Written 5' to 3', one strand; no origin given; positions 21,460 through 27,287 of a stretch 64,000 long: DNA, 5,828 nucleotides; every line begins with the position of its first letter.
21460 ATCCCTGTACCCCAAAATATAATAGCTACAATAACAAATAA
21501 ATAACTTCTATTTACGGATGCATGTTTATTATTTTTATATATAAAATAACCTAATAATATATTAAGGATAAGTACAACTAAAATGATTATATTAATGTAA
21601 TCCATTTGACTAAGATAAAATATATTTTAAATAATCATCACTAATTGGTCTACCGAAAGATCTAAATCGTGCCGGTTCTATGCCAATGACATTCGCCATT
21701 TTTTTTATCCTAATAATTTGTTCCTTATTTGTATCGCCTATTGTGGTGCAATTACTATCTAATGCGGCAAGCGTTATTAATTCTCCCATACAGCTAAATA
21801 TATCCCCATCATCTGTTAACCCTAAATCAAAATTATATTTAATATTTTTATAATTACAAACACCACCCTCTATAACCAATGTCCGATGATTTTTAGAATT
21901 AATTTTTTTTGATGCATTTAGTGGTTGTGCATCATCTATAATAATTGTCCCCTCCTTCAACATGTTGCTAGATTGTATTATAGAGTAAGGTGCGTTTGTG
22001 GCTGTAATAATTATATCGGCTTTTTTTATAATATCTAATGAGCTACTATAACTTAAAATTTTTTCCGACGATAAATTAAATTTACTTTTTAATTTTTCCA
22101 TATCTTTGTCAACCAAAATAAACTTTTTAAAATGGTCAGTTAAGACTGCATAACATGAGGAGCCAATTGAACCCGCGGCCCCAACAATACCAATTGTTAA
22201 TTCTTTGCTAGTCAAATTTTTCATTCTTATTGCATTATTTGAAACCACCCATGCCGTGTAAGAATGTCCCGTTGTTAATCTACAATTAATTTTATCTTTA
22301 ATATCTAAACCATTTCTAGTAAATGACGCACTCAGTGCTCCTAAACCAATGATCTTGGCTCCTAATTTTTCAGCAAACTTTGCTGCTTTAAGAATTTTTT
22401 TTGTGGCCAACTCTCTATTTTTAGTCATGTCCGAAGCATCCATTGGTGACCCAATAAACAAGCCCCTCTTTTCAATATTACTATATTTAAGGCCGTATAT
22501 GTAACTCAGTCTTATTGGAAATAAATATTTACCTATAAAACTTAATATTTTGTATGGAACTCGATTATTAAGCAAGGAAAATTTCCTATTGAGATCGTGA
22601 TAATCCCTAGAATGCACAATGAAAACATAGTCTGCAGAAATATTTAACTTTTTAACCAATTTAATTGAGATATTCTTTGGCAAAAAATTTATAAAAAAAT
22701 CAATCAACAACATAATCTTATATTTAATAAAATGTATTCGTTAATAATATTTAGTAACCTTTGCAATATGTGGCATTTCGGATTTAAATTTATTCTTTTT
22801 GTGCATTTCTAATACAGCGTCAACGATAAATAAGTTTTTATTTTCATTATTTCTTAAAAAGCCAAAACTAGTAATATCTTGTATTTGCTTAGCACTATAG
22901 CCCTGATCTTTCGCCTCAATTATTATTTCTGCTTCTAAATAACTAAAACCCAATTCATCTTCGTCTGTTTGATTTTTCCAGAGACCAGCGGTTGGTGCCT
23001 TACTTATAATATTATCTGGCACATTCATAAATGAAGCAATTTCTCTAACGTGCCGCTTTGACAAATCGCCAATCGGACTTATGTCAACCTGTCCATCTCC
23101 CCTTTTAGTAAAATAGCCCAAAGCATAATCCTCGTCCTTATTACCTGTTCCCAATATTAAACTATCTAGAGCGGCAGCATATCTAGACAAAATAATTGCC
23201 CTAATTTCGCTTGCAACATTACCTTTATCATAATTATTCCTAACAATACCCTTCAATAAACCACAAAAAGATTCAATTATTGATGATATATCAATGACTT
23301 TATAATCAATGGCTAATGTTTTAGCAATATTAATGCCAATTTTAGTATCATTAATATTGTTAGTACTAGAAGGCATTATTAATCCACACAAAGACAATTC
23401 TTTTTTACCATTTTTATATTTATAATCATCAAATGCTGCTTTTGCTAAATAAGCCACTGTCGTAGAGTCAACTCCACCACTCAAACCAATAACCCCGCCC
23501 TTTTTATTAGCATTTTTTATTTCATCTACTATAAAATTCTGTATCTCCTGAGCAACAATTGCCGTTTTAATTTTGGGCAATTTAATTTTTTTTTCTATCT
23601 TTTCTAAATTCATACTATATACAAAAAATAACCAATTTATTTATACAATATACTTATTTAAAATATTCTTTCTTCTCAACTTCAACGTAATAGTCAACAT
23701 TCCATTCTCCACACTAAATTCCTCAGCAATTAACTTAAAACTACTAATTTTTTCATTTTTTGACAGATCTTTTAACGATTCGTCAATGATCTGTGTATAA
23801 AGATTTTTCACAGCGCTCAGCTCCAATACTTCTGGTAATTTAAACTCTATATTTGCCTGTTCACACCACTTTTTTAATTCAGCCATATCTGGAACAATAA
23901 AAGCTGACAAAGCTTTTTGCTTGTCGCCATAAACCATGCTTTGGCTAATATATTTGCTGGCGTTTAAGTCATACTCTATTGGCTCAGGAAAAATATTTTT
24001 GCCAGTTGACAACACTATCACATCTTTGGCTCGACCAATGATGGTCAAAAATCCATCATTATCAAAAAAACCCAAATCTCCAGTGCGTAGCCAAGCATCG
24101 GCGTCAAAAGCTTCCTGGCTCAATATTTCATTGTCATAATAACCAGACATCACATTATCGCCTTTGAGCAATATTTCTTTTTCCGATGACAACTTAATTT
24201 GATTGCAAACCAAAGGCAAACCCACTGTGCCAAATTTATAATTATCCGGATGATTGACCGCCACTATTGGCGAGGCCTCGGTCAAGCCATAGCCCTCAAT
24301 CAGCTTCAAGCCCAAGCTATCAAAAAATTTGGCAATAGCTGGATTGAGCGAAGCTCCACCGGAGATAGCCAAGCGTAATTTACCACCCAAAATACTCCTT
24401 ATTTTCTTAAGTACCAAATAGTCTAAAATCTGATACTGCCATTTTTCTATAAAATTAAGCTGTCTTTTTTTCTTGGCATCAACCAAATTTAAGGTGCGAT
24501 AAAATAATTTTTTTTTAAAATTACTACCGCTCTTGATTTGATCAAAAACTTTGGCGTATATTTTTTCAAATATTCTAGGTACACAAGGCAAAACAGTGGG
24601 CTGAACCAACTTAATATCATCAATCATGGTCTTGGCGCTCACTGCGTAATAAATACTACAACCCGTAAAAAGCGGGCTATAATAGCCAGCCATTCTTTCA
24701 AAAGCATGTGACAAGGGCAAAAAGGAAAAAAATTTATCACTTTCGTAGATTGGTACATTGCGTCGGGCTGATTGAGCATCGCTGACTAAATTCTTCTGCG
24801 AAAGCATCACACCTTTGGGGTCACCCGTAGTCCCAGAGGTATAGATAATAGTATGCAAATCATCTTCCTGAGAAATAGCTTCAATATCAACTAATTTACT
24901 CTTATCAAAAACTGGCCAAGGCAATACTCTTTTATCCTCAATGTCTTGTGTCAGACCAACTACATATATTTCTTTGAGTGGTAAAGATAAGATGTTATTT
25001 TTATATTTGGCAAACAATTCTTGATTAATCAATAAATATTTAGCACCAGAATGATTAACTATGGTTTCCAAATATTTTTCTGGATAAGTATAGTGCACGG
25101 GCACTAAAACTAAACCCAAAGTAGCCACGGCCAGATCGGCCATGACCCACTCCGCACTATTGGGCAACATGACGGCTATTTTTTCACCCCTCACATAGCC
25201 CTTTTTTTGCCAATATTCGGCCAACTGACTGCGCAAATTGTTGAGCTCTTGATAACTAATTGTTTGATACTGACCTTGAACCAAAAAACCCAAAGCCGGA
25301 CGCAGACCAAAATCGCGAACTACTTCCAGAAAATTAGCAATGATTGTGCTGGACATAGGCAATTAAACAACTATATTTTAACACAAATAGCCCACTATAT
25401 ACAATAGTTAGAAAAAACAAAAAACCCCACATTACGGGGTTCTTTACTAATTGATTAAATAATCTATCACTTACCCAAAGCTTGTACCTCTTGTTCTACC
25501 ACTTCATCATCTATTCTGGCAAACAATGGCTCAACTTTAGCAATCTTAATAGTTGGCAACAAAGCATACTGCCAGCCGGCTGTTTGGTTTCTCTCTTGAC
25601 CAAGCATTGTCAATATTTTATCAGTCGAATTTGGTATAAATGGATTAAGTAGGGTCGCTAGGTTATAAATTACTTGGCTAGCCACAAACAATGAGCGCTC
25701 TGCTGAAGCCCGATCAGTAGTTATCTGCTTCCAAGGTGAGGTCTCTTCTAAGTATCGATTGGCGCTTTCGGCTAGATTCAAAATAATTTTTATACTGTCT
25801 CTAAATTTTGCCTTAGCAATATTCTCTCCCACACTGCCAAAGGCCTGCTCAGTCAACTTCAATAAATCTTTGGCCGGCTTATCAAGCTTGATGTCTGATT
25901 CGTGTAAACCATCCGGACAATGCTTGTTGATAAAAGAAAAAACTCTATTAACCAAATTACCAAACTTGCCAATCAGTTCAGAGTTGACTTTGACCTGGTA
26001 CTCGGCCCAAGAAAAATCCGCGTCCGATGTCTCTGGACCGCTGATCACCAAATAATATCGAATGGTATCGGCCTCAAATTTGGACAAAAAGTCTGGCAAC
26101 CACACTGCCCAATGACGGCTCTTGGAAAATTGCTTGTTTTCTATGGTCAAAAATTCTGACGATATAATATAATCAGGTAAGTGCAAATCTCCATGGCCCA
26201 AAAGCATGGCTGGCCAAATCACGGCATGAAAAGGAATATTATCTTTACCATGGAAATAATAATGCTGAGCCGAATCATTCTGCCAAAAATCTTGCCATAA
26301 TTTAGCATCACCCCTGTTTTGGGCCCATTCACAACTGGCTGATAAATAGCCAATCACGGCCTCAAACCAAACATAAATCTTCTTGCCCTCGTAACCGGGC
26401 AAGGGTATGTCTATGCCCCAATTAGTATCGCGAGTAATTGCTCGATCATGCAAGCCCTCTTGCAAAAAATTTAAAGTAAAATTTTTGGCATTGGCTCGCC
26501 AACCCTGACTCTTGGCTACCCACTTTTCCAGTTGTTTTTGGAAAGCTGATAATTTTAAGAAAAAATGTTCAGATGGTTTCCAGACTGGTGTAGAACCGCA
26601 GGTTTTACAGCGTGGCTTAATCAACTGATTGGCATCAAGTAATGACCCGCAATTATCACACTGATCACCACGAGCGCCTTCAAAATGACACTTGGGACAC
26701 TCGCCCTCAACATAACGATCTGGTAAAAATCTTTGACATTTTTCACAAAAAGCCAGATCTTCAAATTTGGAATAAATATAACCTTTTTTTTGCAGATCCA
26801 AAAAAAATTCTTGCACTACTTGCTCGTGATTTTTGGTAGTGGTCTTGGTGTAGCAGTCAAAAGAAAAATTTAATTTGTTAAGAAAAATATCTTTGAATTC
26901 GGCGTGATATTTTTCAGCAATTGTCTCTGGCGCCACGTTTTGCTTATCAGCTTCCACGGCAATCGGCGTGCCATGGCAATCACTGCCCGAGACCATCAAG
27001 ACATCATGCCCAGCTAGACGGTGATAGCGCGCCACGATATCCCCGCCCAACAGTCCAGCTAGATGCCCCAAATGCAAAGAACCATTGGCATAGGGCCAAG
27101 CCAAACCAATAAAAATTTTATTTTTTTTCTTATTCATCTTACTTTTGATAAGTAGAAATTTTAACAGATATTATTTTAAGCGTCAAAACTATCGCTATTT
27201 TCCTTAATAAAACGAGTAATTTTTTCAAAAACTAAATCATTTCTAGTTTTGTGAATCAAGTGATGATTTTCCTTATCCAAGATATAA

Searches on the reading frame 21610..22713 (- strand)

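Call 55: search_protein_families(library=pfam, proteins=[window:21610-22713:-])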
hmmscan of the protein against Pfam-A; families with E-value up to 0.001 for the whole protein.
window:21610-22713:- (367 aa): 2 families
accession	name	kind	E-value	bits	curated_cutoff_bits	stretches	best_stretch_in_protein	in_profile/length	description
PF01488.26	Shikimate_DH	-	4.6e-07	30.4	24.3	1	169-276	10-126/138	Shikimate / quinate 5-dehydrogenase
PF01118.30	Semialdhyde_dh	-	1.4e-06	29.2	26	1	174-263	2-98/121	Semialdehyde dehydrogenase, NAD binding domain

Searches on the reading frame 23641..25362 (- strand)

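Call 55: search_protein_families(library=pfam, proteins=[window:23641-25362:-])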
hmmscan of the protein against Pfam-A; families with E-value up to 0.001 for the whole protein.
window:23641-25362:- (573 aa): 2 families
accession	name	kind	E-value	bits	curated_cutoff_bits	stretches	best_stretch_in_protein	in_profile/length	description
PF00501.34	AMP-binding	-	1.1e-75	255.3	29.9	1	20-409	10-384/384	AMP-binding enzyme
PF23562.2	AMP-binding_C_3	-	1.1e-06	29.4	20.8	1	447-533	2-88/124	AMP-binding enzyme C-terminal domain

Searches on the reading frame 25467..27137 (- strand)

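Call 55: search_protein_families(library=pfam, proteins=[window:25467-27137:-])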
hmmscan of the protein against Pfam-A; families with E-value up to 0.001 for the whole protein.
window:25467-27137:- (556 aa): 5 families
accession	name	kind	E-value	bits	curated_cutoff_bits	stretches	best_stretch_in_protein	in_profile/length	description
PF09334.17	tRNA-synt_1g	-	1.9e-152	508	20.1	1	9-399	2-390/391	tRNA synthetases class I (M)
PF00133.28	tRNA-synt_1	-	9.2e-21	74.5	22.7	1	2-246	19-245/414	tRNA synthetases class I (I, L, M and V)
PF19303.5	Anticodon_3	-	1.2e-10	41.9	23.5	1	435-548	24-141/152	Anticodon binding domain of methionyl tRNA ligase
PF01406.26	tRNA-synt_1e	-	1.7e-10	41.2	27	1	12-130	14-131/301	tRNA synthetases class I (C) catalytic domain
PF08264.19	Anticodon_1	-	2.3e-06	28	25.1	1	423-516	2-97/148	Anticodon-binding domain of tRNA ligase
